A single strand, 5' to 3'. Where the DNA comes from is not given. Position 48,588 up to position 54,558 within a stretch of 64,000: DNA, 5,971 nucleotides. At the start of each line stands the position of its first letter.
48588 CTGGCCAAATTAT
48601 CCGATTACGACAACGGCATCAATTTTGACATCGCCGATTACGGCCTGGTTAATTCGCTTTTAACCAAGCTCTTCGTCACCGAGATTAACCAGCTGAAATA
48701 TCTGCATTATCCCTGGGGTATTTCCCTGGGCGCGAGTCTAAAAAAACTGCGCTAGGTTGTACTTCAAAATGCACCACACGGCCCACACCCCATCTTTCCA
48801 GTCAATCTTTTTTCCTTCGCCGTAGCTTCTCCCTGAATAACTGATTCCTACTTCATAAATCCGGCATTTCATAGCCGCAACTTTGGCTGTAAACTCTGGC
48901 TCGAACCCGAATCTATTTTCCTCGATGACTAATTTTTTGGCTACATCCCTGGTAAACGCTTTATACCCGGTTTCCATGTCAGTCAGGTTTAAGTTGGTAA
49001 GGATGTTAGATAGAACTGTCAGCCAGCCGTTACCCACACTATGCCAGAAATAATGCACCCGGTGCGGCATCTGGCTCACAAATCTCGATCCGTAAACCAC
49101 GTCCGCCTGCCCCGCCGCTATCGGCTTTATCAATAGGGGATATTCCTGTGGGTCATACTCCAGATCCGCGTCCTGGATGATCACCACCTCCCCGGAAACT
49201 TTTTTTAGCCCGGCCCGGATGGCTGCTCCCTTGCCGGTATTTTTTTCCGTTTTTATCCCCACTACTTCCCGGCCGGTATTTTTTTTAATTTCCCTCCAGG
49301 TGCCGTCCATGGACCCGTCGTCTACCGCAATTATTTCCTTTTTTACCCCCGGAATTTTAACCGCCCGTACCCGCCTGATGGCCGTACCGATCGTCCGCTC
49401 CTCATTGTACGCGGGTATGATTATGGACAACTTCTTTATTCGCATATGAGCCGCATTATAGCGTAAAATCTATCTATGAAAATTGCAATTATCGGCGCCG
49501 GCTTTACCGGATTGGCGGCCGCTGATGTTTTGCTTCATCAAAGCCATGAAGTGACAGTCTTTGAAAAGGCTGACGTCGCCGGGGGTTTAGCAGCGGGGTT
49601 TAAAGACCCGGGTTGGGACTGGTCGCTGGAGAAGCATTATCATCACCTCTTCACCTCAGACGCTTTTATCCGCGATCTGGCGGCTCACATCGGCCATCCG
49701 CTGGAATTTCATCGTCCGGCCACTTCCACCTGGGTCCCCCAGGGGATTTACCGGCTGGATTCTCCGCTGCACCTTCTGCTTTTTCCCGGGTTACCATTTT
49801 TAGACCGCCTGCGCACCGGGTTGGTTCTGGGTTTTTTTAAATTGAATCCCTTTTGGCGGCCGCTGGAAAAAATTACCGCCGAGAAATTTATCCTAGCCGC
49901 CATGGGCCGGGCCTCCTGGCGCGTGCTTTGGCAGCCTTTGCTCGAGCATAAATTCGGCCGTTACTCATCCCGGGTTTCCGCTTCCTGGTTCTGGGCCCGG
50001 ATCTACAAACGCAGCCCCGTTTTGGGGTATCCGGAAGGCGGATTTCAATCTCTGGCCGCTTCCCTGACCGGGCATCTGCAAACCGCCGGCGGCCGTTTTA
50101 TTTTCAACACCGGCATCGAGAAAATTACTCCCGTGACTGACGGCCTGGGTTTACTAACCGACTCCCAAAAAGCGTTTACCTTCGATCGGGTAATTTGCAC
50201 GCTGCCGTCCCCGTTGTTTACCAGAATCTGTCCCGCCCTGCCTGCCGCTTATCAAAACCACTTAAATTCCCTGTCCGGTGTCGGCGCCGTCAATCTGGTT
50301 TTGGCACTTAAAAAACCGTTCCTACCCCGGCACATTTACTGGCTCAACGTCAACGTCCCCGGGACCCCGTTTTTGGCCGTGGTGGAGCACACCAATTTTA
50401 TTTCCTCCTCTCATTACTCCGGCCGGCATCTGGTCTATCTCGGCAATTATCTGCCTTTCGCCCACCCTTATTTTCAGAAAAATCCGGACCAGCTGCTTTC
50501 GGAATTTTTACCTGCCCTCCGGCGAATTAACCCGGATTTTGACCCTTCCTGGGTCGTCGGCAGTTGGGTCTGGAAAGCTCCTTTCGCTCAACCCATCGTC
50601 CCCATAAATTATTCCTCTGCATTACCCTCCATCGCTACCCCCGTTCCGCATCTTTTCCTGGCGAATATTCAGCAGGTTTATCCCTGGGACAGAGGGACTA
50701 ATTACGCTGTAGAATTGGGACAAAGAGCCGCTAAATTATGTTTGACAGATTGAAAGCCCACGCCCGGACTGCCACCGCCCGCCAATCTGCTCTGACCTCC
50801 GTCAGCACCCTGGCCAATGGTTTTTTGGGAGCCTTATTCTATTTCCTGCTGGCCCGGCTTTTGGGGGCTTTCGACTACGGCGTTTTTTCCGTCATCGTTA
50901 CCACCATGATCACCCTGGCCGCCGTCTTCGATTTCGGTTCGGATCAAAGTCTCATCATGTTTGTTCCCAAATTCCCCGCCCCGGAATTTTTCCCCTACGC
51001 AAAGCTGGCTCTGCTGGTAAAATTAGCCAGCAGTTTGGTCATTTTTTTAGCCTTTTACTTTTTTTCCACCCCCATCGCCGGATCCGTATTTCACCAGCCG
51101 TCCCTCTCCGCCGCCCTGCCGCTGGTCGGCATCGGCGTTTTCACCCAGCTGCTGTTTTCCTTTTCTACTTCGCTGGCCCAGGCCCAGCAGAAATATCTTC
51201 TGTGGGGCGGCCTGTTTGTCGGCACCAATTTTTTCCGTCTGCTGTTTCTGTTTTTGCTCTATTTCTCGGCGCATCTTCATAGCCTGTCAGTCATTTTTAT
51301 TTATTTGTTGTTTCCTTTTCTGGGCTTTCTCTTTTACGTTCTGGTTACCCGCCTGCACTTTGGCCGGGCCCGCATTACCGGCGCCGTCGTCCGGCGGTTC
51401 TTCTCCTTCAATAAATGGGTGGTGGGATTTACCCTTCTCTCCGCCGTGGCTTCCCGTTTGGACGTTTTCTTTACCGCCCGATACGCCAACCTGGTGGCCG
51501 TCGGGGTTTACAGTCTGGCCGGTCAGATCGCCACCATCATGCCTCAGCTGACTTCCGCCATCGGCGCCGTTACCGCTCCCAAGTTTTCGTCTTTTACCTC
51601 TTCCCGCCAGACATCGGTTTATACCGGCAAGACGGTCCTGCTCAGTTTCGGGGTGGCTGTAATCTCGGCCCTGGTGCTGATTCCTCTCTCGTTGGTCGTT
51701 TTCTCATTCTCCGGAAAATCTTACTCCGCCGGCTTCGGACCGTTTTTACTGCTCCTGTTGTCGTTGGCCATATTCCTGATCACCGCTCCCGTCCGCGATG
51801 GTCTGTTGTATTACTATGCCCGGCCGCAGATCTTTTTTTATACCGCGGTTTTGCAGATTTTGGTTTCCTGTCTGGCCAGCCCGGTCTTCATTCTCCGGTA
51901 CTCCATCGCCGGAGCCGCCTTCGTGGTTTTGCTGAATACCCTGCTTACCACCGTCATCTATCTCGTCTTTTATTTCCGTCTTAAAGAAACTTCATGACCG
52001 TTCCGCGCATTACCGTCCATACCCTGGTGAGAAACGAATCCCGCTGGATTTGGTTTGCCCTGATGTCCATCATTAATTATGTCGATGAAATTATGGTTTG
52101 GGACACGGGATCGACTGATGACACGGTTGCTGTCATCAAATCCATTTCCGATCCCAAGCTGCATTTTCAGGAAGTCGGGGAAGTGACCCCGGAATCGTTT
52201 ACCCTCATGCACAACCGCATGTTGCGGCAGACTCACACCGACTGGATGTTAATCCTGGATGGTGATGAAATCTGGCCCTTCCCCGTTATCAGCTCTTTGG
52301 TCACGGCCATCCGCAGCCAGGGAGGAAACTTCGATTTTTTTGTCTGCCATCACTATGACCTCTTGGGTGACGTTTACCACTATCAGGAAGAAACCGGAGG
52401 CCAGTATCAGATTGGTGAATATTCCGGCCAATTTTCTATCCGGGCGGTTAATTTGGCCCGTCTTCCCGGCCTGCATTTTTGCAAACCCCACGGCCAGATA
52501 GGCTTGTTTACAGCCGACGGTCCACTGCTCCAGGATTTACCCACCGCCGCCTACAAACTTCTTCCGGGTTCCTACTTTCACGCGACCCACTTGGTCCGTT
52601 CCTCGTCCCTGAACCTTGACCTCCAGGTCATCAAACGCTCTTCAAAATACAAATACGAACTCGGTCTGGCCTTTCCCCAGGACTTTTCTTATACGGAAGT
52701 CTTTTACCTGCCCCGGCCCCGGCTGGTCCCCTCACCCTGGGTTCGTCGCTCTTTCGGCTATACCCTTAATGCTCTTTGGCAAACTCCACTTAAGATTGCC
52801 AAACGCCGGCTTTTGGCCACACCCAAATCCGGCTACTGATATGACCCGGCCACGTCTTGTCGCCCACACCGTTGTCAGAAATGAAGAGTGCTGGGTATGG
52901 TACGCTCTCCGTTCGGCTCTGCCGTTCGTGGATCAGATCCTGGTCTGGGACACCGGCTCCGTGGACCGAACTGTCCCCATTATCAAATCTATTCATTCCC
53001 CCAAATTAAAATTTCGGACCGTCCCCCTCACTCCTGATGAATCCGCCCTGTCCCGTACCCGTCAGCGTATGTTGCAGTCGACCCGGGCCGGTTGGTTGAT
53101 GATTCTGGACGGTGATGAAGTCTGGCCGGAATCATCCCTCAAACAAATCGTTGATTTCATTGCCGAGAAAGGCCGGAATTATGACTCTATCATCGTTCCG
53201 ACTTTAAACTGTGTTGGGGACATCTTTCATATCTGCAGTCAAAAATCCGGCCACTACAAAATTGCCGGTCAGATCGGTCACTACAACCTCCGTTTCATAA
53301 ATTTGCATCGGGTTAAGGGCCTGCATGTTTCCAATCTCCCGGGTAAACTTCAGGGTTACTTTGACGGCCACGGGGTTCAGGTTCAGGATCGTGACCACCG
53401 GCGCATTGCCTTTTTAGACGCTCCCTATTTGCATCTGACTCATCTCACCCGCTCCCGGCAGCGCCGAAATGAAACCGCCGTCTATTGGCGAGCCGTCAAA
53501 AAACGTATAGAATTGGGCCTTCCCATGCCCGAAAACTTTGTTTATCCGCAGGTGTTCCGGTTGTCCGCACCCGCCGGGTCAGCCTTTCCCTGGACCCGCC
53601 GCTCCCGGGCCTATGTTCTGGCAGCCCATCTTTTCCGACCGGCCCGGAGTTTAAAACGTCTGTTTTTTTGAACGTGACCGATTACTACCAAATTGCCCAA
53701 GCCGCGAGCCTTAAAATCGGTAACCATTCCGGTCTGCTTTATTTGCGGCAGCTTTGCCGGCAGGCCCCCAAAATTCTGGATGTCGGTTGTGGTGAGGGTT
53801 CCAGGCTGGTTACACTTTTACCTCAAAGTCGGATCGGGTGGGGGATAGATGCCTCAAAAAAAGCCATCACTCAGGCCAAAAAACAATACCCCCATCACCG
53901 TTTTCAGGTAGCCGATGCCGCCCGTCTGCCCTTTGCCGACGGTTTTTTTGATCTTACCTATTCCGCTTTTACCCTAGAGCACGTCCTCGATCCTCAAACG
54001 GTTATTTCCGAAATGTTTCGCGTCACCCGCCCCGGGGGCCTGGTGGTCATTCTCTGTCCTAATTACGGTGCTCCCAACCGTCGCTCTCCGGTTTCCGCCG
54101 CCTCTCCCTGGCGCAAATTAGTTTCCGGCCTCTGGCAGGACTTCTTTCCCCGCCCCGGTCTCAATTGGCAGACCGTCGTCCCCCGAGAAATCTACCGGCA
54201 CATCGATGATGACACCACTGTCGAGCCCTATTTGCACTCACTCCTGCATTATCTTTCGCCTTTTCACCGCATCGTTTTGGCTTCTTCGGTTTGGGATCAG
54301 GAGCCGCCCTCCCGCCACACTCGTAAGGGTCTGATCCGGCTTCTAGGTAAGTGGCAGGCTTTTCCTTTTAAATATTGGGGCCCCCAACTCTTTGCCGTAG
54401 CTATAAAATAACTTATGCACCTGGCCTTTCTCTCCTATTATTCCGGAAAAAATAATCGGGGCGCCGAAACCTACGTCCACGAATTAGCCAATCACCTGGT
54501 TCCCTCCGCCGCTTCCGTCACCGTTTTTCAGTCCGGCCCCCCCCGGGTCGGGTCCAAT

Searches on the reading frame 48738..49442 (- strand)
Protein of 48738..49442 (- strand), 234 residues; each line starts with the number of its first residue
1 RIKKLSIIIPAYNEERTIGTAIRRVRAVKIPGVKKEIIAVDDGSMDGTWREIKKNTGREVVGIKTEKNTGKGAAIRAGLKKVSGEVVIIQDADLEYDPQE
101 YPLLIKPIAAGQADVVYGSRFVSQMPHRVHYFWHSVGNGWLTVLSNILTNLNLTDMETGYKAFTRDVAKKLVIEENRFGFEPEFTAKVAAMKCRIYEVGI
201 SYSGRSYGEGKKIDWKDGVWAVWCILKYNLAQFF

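Call 24: search_protein_families(library=pfam, proteins=[window:48738-49442:-], max_evalue=0.001)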
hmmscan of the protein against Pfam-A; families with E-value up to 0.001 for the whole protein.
window:48738-49442:- (234 aa): 2 families
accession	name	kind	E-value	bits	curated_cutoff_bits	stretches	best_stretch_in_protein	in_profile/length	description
PF00535.33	Glycos_transf_2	-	1.4e-31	110.2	23.3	1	6-171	1-167/168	Glycosyl transferase family 2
PF13641.12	Glyco_tranf_2_3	-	2.6e-05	24.8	27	1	5-129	3-131/230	Glycosyltransferase like family 2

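Call 86: search_protein_families(library=ncbifam, proteins=[window:48738-49442:-], max_evalue=0.00001)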
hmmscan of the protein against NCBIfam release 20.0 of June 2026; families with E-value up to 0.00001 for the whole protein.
window:48738-49442:- (234 aa): 14 families
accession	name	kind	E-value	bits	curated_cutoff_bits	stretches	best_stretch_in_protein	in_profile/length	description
TIGR04182.1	glyco_TIGR04182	equivalog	6.2e-35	121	325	1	5-228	2-217/293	S-layer glycoprotein N-glycosyltransferase AglJ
NF007986.1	PRK10714.1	equivalog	2.3e-21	76.1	529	1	2-211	5-209/316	undecaprenyl-phosphate 4-deoxy-4-formamido-L-arabinose transferase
NF058614.1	PPMAGASynPpgS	equivalog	2.6e-21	76.1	370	1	7-210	4-206/226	polyprenyl-phospho-N-acetylgalactosaminyl synthase PpgS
NF047588.1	GlcsyltransPgfSStrep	equivalog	1.3e-17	64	500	1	4-178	2-176/308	glycosyltransferase PgfS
NF041391.1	DPhHxTase_Halo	equivalog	1.7e-17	63.1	375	1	11-211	3-191/213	dolichyl-phosphate hexose transferase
TIGR03937.1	PgaC_IcaA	equivalog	7.1e-15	54.9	422.3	1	2-108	44-150/407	poly-beta-1,6-N-acetyl-D-glucosamine synthase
NF010496.0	PRK13915.1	equivalog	8.5e-14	51.3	262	1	3-109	31-143/307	glucosyl-3-phosphoglycerate synthase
NF041875.1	EPS_EpsD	equivalog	2.4e-13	50.2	370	1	5-99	1-95/325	exopolysaccharide biosynthesis glycosyltransferase EpsD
TIGR04283.1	glyco_like_mftF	equivalog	7.2e-12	45.4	182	1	5-121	1-107/221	TIGR04283 family arsenosugar biosynthesis glycosyltransferase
NF007482.0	PRK10073.1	equivalog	4.6e-11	42.3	423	1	3-116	6-118/334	glycosyltransferase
TIGR03965.1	mycofact_glyco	equivalog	3.5e-09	36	280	1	3-99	74-170/467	mycofactocin biosynthesis glycosyltransferase MftF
NF041865.1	EpsU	equivalog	9e-09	34.8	700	1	3-98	39-137/394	exopolysaccharide biosynthesis GT2 family glycosyltransferase EpsU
NF047683.1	TeichurnBiosyTuaG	equivalog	4e-08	33.2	400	1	4-99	7-102/252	teichuronic acid biosynthesis protein TuaG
TIGR03469.1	HpnB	hypoth_equivalog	7.2e-07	28.5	379.25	1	5-116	46-168/386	hopene-associated glycosyltransferase HpnB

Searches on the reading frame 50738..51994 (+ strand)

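Call 66: search_protein_families(library=pfam, proteins=[window:50738-51994:+], max_evalue=0.001)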
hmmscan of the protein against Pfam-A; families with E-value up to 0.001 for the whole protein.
window:50738-51994:+ (419 aa): 2 families
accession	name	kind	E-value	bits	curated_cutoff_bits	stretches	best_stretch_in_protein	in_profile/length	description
PF01943.22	Polysacc_synt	-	7.1e-19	68.7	28.2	1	16-285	4-272/274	Polysaccharide biosynthesis protein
PF13440.11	Polysacc_synt_3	-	2.2e-13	50.6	23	1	37-301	1-258/293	Polysaccharide biosynthesis protein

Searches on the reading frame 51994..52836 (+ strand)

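Call 66: search_protein_families(library=pfam, proteins=[window:51994-52836:+], max_evalue=0.001)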
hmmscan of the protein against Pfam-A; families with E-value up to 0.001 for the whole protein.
window:51994-52836:+ (281 aa): 3 families
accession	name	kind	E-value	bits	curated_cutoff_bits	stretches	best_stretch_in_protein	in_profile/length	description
PF00535.33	Glycos_transf_2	-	1.8e-09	38.2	23.3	1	8-140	2-132/168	Glycosyl transferase family 2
PF10111.15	Glyco_tranf_2_2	-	3.9e-05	23.7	27.3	1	15-95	11-95/276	Glycosyltransferase like family 2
PF13704.12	Glyco_tranf_2_4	-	4.8e-05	24.2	27.5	1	30-96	19-86/98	Glycosyl transferase family 2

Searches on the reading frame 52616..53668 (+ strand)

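Call 66: search_protein_families(library=pfam, proteins=[window:52616-53668:+], max_evalue=0.001)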
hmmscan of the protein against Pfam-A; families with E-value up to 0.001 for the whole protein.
window:52616-53668:+ (351 aa): 1 family
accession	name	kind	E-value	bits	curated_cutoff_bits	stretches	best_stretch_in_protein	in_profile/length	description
PF00535.33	Glycos_transf_2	-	1.6e-10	41.6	23.3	1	86-191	5-114/168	Glycosyl transferase family 2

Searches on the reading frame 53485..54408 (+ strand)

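Call 66: search_protein_families(library=pfam, proteins=[window:53485-54408:+], max_evalue=0.001)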
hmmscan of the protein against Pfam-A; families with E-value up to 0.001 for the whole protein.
window:53485-54408:+ (308 aa): 7 families
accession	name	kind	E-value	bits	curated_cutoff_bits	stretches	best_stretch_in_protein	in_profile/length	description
PF08241.18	Methyltransf_11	-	3.2e-22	79.4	21.2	1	98-189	1-95/95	Methyltransferase domain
PF13649.12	Methyltransf_25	-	9.8e-19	68.3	27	1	97-185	1-97/97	Methyltransferase domain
PF13847.12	Methyltransf_31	-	1.3e-14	54.6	27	1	96-193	6-113/145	Methyltransferase domain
PF13489.12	Methyltransf_23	-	5.1e-13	49.5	27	1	85-208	14-124/164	Methyltransferase domain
PF08242.18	Methyltransf_12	-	2.2e-12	48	30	1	98-186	1-97/98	Methyltransferase domain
PF07021.18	MetW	-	3.6e-10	40.2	21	1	85-200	5-118/193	Methionine biosynthesis protein MetW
PF01209.24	Ubie_methyltran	-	2.1e-09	37.5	20.1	1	91-190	45-152/233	ubiE/COQ5 methyltransferase family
